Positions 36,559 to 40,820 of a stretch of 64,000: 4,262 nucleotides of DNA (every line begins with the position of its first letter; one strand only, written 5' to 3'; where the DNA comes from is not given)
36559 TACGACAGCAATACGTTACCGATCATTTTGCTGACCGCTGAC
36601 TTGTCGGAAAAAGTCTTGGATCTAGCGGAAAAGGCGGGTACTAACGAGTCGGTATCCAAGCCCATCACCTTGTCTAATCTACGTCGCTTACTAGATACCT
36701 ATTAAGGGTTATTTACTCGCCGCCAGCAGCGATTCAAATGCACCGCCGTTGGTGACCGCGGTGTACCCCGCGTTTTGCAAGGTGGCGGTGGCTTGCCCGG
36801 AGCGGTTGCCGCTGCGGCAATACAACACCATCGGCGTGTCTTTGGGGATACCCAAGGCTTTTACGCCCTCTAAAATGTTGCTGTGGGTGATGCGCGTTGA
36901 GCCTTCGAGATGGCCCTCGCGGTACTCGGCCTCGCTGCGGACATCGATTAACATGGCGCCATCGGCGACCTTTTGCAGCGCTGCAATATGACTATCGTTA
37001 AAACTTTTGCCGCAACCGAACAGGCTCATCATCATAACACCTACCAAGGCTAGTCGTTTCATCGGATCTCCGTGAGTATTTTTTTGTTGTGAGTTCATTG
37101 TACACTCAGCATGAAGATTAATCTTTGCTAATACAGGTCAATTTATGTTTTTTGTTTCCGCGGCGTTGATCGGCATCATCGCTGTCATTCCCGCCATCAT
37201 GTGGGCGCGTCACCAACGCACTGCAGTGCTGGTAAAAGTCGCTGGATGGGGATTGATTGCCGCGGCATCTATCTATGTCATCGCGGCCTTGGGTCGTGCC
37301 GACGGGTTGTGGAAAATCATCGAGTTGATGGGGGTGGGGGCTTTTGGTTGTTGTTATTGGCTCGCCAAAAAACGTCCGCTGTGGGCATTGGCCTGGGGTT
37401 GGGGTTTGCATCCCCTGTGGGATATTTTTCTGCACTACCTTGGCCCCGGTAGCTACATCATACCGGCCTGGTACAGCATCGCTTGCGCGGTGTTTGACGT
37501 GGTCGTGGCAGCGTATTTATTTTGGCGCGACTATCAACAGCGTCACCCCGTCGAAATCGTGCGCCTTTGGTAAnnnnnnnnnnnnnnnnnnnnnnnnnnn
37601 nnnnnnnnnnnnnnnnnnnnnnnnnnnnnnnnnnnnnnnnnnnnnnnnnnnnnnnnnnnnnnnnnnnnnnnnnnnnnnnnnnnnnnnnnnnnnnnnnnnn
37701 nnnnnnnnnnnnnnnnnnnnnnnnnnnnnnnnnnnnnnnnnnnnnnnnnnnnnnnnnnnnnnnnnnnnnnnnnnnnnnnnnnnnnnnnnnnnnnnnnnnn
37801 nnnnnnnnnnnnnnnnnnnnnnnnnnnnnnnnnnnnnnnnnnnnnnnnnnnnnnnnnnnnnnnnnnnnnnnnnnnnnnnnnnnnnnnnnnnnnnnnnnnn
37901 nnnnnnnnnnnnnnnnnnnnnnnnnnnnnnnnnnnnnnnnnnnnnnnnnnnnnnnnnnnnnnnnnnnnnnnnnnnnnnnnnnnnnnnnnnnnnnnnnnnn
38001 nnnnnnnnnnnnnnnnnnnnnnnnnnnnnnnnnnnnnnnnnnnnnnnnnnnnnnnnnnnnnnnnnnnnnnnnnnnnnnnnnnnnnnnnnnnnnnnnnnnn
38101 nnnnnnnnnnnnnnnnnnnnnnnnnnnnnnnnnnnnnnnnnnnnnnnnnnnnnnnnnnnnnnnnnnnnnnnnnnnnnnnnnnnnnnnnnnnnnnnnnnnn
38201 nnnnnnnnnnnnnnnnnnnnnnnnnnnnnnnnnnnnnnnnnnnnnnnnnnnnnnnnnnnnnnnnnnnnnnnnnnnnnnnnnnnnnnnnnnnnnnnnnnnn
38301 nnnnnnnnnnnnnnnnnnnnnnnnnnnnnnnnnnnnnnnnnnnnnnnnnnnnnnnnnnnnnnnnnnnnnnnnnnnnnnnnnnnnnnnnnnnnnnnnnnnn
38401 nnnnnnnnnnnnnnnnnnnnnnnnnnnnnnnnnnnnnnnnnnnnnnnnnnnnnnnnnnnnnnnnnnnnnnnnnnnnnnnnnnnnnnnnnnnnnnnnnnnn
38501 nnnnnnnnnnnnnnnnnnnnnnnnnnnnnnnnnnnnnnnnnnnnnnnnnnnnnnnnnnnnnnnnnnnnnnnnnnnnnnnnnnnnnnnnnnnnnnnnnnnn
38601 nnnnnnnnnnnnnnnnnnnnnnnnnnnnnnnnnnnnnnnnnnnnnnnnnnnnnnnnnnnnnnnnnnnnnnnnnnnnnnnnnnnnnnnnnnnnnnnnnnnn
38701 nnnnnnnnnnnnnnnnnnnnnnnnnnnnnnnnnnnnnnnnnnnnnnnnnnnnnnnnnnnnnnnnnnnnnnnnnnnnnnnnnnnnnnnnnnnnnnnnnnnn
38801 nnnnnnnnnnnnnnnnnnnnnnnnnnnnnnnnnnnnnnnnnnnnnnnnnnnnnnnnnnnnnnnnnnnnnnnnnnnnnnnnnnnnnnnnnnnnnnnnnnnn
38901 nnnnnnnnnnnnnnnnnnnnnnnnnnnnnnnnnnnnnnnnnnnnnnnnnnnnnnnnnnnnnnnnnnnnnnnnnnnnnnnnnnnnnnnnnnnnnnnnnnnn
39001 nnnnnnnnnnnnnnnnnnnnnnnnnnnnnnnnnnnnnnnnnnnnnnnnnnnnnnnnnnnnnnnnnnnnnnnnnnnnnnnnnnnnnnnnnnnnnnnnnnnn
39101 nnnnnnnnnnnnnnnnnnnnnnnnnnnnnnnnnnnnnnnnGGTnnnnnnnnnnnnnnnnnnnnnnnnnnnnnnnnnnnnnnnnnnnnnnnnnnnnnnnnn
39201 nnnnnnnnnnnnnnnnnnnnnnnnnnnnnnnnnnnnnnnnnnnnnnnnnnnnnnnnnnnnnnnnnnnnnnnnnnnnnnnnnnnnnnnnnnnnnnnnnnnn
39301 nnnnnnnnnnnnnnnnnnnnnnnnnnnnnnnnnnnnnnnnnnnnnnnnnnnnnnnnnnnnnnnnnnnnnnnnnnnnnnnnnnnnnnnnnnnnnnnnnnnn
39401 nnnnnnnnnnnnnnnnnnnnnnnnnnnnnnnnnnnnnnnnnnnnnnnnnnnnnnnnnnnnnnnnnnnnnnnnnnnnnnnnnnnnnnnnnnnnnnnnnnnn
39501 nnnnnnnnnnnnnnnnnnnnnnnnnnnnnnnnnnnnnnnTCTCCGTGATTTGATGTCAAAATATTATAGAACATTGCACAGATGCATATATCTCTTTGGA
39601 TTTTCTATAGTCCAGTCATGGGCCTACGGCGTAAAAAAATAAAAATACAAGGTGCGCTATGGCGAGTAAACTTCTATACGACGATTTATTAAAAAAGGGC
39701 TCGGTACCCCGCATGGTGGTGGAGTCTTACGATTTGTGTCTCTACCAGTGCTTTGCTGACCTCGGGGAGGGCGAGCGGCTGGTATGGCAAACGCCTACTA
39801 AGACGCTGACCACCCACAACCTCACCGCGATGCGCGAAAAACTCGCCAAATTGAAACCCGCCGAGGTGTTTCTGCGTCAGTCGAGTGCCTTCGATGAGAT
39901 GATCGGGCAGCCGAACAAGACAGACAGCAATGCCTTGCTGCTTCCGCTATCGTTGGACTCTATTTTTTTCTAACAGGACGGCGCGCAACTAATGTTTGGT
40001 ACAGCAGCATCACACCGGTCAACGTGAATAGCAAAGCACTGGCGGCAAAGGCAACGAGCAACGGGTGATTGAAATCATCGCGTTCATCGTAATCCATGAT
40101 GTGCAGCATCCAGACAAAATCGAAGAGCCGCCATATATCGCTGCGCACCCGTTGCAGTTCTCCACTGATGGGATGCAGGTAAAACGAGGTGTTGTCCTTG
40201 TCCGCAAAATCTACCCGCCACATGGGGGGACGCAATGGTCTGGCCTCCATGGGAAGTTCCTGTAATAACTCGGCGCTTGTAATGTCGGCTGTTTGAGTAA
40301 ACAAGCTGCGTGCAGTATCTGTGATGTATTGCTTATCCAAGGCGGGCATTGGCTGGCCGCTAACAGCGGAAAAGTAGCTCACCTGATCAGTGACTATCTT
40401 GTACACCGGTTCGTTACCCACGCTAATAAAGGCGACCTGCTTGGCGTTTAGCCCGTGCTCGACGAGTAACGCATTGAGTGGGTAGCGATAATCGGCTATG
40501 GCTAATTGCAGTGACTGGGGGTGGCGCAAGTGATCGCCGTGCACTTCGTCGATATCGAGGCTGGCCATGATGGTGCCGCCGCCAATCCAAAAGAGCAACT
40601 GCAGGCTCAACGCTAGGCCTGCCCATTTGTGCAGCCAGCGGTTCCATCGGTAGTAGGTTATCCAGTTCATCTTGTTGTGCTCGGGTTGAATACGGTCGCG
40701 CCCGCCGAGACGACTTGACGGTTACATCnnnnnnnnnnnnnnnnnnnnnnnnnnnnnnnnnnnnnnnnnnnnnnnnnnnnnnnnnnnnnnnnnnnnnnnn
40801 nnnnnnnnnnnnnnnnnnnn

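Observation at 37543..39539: Tricistronic RiPP-type locus: secreted Cys/His-rich peptide + DUF692 (MNIO) oxidase + DUF2063 partner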

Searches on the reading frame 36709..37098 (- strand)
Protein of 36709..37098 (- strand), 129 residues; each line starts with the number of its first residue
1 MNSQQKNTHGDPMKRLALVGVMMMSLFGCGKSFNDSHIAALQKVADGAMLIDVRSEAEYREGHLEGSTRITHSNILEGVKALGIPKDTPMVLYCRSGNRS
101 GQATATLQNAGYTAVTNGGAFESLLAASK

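Call 3: search_protein_families(library=pfam, proteins=[window:36709-37098:-], max_evalue=0.01)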
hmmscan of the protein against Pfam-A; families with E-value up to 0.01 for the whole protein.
window:36709-37098:- (129 aa): 1 family
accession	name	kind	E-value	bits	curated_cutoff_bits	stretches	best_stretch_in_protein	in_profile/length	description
PF00581.25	Rhodanese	-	2.4e-15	57.2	22.2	1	42-116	7-90/102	Rhodanese-like domain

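Call 4: search_protein_families(library=ncbifam, proteins=[window:36709-37098:-], max_evalue=0.01)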
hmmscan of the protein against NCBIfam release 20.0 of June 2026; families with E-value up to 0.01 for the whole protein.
window:36709-37098:- (129 aa): 15 families
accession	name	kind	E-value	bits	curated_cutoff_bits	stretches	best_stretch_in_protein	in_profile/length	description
NF006444.0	PRK08762.1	equivalog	2.3e-14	52.8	449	1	40-117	22-99/387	molybdopterin-synthase adenylyltransferase MoeB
NF005902.0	PRK07878.1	equivalog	7.7e-13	48.1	647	1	42-115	298-371/392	adenylyltransferase/sulfurtransferase MoeZ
NF007627.0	PRK10287.1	equivalog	3.3e-12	46.5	102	1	49-124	22-97/104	thiosulfate sulfurtransferase PspE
NF045521.1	rhoda_near_glyco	subfamily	6.1e-12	45.6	145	1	37-122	21-107/144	rhodanese homology domain-containing protein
TIGR02981.1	phageshock_pspE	exception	4.1e-10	39.9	126.3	1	48-124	19-95/101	thiosulfate sulfurtransferase PspE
NF001195.0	PRK00162.1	equivalog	4.9e-08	33.2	102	1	40-122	12-94/108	thiosulfate sulfurtransferase GlpE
NF008750.0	PRK11784.1-2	equivalog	1.7e-06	27.4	241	1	45-70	13-38/346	tRNA 2-selenouridine(34) synthase MnmH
NF005646.0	PRK07411.1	equivalog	3.3e-06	26.5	633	1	40-117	292-372/390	molybdopterin-synthase adenylyltransferase MoeB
NF001133.1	PRK00142.1-1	equivalog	1.5e-05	24.7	170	1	45-116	119-194/229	oxygen-dependent tRNA uridine(34) hydroxylase TrhO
NF008752.0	PRK11784.1-4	equivalog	1.8e-05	23.7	266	0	39-68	10-39/357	tRNA 2-selenouridine(34) synthase MnmH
TIGR03167.1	tRNA_sel_U_synt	equivalog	2.6e-05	23.8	219.75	0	48-68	3-23/311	tRNA 2-selenouridine(34) synthase MnmH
NF041203.1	rhodanese_LYCAU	equivalog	7.3e-05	22.4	115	1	48-115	37-106/126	rhodanese-related (seleno)protein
NF045694.1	seleno_TsoB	exception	0.0012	17.1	805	1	41-115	55-139/572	rhodanese/DsbD fusion-like selenoprotein TsoB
NF033833.0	rhodan_ChrE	equivalog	0.0014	18.6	120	1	36-127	8-100/108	rhodanese family chromate resistance protein ChrE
TIGR04271.1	ThiI_C_thiazole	equivalog_domain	0.0017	18.4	70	1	36-115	15-96/101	thiazole biosynthesis protein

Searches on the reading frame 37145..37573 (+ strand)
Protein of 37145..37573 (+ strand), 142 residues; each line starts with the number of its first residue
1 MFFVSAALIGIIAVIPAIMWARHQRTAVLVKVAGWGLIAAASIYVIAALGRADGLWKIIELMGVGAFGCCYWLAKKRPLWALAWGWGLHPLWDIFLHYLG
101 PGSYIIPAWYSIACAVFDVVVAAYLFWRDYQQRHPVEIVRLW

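Call 3: search_protein_families(library=pfam, proteins=[window:37145-37573:+], max_evalue=0.01)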
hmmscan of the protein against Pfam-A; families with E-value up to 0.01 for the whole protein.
window:37145-37573:+ (142 aa): 1 family
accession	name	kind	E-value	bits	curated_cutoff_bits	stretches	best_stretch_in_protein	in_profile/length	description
PF19473.4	DUF6010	-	6.5e-06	26.7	27.3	1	4-127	4-116/120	Family of unknown function (DUF6010)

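Call 4: search_protein_families(library=ncbifam, proteins=[window:37145-37573:+], max_evalue=0.01)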
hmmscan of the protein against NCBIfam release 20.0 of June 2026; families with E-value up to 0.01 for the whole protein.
window:37145-37573:+ (142 aa): 0 families

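Call 27: search_protein_families(library=pfam, proteins=[window:37145-37573:+], max_evalue=10)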
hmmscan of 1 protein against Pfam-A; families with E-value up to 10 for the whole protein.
window:37145-37573:+ (142 aa): 3 families
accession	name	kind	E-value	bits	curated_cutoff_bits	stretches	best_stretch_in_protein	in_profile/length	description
PF19473.4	DUF6010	-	6.5e-06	26.7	27.3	1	4-127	4-116/120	Family of unknown function (DUF6010)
PF11804.13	DUF3325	-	0.092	13.3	26.8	1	24-88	32-95/101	Protein of unknown function (DUF3325)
PF01988.24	VIT1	-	1.6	8.9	28.1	1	3-67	141-204/214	VIT family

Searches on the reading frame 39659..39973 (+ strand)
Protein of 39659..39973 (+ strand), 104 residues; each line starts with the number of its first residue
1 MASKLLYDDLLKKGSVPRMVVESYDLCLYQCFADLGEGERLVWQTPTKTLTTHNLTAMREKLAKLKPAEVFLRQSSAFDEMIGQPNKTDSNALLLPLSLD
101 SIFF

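Call 3: search_protein_families(library=pfam, proteins=[window:39659-39973:+], max_evalue=0.01)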
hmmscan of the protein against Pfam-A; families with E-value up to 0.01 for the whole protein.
window:39659-39973:+ (104 aa): 1 family
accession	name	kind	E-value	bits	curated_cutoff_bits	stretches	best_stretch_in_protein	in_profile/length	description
PF20090.4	DUF6482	-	8.8e-25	87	23.5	1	5-100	3-98/101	Family of unknown function (DUF6482)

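Call 4: search_protein_families(library=ncbifam, proteins=[window:39659-39973:+], max_evalue=0.01)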
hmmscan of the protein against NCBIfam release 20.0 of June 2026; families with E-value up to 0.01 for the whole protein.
window:39659-39973:+ (104 aa): 0 families

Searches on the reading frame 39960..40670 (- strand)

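Call 3: search_protein_families(library=pfam, proteins=[window:39960-40670:-], max_evalue=0.01)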
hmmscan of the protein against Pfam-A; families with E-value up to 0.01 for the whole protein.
window:39960-40670:- (236 aa): 1 family
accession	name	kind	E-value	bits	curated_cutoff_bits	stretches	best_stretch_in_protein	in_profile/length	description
PF03929.21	PepSY_TM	-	7.1e-06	26.5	28.8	1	11-227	1-160/295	PepSY-associated TM region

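Call 4: search_protein_families(library=ncbifam, proteins=[window:39960-40670:-], max_evalue=0.01)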
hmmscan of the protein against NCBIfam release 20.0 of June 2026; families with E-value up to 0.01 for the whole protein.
window:39960-40670:- (236 aa): 1 family
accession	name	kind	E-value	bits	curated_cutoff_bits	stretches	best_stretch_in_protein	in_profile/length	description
TIGR00816.1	tdt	subfamily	0.0074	15.7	237.25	0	163-220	27-86/320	tellurite-resistance/dicarboxylate transporter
